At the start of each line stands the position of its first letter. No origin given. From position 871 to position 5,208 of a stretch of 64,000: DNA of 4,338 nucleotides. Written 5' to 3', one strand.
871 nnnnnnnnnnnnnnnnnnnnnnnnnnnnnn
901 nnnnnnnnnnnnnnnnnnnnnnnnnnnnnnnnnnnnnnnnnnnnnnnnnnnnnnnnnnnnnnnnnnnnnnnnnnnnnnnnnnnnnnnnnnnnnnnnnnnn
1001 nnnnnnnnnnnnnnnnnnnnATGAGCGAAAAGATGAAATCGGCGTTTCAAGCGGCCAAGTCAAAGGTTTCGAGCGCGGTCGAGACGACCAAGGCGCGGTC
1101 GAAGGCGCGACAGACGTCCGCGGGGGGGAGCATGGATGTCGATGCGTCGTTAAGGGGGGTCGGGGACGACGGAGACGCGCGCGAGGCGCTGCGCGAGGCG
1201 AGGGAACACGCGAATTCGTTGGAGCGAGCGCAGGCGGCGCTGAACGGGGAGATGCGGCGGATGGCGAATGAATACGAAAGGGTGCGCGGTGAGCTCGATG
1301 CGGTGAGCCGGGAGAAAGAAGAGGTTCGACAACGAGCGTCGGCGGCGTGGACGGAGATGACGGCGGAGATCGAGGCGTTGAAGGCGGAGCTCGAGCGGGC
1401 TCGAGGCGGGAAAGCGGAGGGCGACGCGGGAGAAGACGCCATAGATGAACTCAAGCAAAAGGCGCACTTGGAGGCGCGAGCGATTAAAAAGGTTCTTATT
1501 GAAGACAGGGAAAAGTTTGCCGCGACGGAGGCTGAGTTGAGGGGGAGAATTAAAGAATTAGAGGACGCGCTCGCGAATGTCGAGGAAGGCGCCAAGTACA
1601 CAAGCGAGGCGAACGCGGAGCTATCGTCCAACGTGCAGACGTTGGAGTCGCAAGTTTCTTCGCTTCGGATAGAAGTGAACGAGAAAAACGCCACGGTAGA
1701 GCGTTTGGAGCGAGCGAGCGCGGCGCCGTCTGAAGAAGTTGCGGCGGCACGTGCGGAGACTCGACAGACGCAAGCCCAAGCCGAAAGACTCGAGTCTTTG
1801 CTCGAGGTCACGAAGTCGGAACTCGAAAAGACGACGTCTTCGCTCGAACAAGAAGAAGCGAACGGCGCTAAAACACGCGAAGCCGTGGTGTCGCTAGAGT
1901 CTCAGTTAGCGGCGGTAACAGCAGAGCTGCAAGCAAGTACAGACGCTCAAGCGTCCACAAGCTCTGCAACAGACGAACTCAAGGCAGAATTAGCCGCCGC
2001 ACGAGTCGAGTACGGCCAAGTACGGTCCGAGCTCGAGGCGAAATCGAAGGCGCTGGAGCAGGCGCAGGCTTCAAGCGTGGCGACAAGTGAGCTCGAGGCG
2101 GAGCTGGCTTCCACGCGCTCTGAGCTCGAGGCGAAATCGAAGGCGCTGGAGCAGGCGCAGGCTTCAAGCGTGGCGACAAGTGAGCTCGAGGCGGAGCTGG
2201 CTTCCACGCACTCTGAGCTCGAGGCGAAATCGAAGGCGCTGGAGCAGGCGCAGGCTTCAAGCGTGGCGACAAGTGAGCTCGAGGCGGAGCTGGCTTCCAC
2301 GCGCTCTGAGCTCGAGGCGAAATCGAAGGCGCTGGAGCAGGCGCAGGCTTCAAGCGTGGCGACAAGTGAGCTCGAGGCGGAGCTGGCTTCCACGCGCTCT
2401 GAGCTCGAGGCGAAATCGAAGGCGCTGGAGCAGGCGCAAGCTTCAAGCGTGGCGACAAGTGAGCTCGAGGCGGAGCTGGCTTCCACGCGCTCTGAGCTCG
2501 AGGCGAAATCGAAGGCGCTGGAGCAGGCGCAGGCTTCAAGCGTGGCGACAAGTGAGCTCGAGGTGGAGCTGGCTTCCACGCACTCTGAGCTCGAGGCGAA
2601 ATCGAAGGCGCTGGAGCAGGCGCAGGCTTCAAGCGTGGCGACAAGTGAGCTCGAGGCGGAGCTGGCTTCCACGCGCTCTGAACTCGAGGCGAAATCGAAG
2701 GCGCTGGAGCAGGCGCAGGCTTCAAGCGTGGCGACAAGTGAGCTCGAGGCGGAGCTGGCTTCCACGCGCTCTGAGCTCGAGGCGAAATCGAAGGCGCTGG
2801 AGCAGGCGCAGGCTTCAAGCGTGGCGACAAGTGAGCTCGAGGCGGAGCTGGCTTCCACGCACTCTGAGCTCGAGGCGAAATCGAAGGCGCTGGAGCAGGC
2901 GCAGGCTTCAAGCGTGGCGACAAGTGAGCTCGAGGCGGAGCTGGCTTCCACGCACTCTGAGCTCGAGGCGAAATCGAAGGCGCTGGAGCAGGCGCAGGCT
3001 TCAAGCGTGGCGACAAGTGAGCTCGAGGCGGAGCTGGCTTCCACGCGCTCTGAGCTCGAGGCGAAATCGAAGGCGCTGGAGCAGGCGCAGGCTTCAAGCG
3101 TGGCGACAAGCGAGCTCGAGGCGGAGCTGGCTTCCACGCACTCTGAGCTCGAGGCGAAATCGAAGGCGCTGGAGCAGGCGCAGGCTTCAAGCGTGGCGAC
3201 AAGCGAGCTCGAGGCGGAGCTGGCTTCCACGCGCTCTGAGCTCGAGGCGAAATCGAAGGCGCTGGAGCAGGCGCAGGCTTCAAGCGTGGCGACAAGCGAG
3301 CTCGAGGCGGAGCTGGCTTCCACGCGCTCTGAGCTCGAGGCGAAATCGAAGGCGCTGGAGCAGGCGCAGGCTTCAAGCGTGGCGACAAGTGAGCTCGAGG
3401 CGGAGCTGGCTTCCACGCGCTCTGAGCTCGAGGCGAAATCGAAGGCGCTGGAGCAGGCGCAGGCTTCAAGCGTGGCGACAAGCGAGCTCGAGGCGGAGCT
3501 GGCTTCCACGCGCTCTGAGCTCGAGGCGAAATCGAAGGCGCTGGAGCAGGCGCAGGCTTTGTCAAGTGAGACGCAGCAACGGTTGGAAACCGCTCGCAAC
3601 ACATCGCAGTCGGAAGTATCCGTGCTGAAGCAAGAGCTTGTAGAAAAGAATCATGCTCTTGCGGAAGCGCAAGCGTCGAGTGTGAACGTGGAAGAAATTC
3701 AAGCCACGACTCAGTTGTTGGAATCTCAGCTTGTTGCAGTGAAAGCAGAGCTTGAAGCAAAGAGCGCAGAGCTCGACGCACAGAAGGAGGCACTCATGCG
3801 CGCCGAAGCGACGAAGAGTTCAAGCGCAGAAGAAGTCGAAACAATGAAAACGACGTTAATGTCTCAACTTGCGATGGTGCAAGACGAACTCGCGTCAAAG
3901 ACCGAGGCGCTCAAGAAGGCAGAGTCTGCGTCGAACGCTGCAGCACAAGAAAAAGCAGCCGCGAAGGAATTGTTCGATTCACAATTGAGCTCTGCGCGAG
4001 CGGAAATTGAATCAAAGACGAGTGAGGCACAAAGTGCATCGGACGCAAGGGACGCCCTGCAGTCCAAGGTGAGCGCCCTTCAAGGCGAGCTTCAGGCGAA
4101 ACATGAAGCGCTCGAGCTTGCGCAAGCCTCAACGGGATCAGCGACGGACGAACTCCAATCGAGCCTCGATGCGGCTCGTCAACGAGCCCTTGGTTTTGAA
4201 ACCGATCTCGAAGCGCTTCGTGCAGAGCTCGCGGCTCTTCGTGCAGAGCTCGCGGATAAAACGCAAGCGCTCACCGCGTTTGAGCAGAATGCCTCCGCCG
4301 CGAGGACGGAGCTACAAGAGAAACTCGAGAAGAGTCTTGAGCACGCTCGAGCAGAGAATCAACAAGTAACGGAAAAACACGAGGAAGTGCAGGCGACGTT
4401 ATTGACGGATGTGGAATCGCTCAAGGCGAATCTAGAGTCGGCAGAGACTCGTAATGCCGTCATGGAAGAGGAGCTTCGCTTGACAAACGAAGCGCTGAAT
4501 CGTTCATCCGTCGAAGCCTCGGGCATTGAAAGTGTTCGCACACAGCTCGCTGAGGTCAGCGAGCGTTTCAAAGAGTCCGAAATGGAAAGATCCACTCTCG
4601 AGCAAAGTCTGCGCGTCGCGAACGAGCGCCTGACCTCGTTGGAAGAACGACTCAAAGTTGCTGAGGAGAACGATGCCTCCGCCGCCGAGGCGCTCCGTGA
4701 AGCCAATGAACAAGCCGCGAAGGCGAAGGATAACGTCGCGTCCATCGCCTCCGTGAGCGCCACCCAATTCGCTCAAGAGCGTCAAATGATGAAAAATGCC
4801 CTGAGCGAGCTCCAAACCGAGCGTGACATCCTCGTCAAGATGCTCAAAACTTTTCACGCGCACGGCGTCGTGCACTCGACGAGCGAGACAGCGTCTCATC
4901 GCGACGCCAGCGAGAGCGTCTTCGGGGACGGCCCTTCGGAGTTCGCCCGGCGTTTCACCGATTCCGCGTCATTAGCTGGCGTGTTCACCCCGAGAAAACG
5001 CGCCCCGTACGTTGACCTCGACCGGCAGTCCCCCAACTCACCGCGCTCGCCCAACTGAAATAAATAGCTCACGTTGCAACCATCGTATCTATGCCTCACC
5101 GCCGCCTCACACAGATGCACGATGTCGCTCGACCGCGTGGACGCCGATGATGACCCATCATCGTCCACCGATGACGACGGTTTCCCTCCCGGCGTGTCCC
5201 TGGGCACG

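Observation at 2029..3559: Near-identical 93-bp in-frame tandem array (about 16.5 copies) inside a 1345-aa coiled-coil gene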

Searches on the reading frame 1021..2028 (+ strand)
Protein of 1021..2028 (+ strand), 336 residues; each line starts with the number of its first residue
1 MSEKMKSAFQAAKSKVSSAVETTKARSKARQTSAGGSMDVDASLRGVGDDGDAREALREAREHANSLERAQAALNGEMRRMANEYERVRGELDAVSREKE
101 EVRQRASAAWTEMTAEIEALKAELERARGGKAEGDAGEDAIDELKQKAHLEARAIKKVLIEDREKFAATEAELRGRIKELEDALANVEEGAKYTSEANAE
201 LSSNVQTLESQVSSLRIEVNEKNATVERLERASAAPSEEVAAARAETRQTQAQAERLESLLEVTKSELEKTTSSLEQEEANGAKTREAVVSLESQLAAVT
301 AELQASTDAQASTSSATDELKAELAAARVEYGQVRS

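Call 13: search_protein_families(library=pfam, proteins=[window:1021-2028:+], max_evalue=1)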
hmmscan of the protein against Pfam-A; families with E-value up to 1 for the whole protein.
window:1021-2028:+ (336 aa): 21 families
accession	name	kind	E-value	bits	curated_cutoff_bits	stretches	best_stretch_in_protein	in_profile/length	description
PF16331.10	TolA_bind_tri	-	3e-05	24.4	30.1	2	180-231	2-53/76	TolA binding protein trimerisation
PF07889.17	DUF1664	-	5.6e-05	23.6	34.6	2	156-231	47-122/124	Protein of unknown function (DUF1664)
PF19220.6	Rod_CreS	-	0.0005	19.6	100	1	167-328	19-180/359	Crescentin, rod domain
PF11559.13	ADIP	-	0.00054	20.5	34.3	2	206-277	55-126/151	Afadin- and alpha -actinin-Binding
PF01576.24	Myosin_tail_1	-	0.00078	17.9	38.1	1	57-326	245-500/1081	Myosin tail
PF06818.20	Fez1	-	0.0049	17.8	34.4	1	151-296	32-180/199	Fez1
PF03148.19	Tektin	-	0.012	14.8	34.3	1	154-213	230-289/383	Tektin family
PF04899.17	MbeD_MobD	-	0.023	15.3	21.6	1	176-219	22-65/70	MbeD/MobD like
PF12259.13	Baculo_F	-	0.051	12.6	24.1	1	18-126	128-237/609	Baculovirus F protein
PF00038.26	Filament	-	0.062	13.4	40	2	94-182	204-288/313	Intermediate filament protein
PF25026.1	Asd-4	-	0.068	13.7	29.1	1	173-223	27-77/80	Asd-4-like domain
PF07989.16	Cnn_1N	-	0.074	13.7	28.5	1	173-231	19-71/74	Centrosomin N-terminal motif 1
PF10473.14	CENP-F_leu_zip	-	0.13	12.8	34.5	1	55-127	10-78/140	Leucine-rich repeats of kinetochore protein Cenp-F/LEK1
PF16515.11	HIP1_clath_bdg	-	0.16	12.8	28.8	1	227-294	23-94/99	Clathrin-binding domain of Huntingtin-interacting protein 1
PF16888.10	YwqH-like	-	0.21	12.3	33.7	1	103-230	5-122/123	YwqH-like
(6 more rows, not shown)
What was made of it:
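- On Lamin / intermediate filament: PF00038 E = 0.062, 13.4 bits, against a cut-off of 40 (call 13).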

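Call 49: find_homologous_proteins(query=window:1021-2028:+, max_evalue=0.001)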
Query window:1021-2028:+ (336 aa): 1 proteins with E <= 0.001 among 8000 candidates.
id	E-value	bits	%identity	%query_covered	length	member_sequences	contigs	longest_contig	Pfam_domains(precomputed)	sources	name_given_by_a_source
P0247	1.0e-53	201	50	87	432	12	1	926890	PF25481.2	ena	-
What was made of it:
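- Tried and rejected: The N-terminal query was swamped by low-complexity candidates and returned one hit only (call 49), but that hit led to the key locus L015.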

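Call 50: find_encoding_contigs(protein=P0247, flank=6000, max_places=3)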
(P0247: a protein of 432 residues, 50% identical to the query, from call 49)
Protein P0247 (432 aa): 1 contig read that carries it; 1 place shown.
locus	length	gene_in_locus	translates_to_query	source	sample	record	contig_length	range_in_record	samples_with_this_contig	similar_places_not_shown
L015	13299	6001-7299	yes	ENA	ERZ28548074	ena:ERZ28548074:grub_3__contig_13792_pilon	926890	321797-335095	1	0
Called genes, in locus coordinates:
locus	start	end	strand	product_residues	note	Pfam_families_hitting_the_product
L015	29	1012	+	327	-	PF02469:Fasciclin, PF00504:Chloroa_b-bind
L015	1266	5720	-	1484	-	-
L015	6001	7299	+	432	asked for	PF25481:Nucleoprot-TPR (faint)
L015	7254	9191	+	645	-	-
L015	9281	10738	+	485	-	PF01963:TraB_PrgY_gumN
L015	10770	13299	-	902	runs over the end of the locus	PF09815:XK-related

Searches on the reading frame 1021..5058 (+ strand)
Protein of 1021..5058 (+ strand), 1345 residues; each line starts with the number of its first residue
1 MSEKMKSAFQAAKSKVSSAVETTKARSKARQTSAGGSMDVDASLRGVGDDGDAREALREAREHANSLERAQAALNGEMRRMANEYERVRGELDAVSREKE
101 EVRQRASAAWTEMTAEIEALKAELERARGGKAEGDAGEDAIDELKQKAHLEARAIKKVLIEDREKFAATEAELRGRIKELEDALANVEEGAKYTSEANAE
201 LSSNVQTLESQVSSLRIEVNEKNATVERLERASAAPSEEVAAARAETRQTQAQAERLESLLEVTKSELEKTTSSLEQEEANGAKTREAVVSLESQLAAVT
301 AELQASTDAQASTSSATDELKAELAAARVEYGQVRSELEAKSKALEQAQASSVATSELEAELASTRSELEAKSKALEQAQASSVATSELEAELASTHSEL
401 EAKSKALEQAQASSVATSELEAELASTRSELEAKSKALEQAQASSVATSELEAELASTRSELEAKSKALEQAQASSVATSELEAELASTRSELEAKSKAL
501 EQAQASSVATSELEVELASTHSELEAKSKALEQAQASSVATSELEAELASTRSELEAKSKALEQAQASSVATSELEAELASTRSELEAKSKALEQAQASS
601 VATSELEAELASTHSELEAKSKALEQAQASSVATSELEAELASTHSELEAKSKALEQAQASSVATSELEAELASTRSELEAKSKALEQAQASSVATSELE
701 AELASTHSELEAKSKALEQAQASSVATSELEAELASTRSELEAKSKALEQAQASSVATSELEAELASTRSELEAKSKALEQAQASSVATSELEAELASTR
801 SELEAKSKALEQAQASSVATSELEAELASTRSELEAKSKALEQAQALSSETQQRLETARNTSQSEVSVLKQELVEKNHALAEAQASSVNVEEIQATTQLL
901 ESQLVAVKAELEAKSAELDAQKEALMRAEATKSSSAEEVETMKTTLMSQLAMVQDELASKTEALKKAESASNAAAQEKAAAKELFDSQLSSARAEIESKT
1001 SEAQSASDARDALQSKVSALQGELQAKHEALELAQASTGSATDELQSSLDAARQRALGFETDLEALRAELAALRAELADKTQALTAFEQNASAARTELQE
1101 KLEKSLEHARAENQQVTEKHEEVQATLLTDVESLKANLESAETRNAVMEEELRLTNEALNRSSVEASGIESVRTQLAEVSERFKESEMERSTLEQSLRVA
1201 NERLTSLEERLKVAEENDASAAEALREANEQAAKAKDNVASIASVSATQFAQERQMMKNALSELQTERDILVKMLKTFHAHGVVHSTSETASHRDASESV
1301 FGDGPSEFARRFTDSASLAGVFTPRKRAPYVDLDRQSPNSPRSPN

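Call 7: search_protein_families(library=pfam, proteins=[window:1021-5058:+], max_evalue=0.01)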
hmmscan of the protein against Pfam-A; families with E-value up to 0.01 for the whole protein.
window:1021-5058:+ (1345 aa): 1 family
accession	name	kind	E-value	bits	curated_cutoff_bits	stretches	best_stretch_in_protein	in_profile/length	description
PF25541.1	TBCA_PH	-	2.1e-12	47.4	27.8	0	388-486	37-129/139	PH domain-containing proteins, TBCA domain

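Call 8: list_cluster_members(proteins=[window:1021-5055:+, window:33721-36711:+, window:5074-6552:+])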
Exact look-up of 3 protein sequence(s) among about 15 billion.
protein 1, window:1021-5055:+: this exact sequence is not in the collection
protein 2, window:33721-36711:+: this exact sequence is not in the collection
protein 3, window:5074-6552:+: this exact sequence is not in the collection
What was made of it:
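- Tried and rejected: Exact look-up of the 1345-aa protein and two neighbours: not in the 15-billion-protein collection (call 8).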

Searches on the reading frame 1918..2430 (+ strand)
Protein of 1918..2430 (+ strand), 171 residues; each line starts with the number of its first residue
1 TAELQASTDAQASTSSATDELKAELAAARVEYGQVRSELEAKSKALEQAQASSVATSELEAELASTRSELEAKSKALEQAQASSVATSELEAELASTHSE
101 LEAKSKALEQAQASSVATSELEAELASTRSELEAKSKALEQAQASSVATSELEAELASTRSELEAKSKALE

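Call 51: predict_structure(protein=window:1918-2430:+)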
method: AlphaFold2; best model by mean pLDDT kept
length: 171 residues; sequences in the alignment: 1
mean_pLDDT: 91.0   pTM: 0.34
mean pLDDT of the five models: 91.0, 72.6, 70.5, 66.4, 62.6
residues with pLDDT >= 90: 135; 70-90: 34; 50-70: 2; < 50: 0
segments of 3 or more residues with pLDDT < 50: none
pLDDT, mean of each block of 10 residues (from residue 1): 75 85 92 95 90 89 92 93 93 95 94 92 94 94 93 93 91 73
secondary structure, 60 per line:
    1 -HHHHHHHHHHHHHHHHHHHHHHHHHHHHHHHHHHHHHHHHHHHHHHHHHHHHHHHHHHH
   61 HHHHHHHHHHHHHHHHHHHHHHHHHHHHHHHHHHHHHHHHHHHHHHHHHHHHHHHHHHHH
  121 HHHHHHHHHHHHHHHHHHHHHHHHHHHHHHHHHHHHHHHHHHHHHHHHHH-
elements in order: H2-170
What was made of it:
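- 2029..3516 (+): 16 full 93-bp (31-aa) units, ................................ The unit haplotype order is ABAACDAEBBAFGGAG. AlphaFold2 models aa 300-470 (4+ units) as a single helix, mean pLDDT 91 (call 51).
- Four of its five models scored a mean pLDDT of only 63-73 (call 51).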
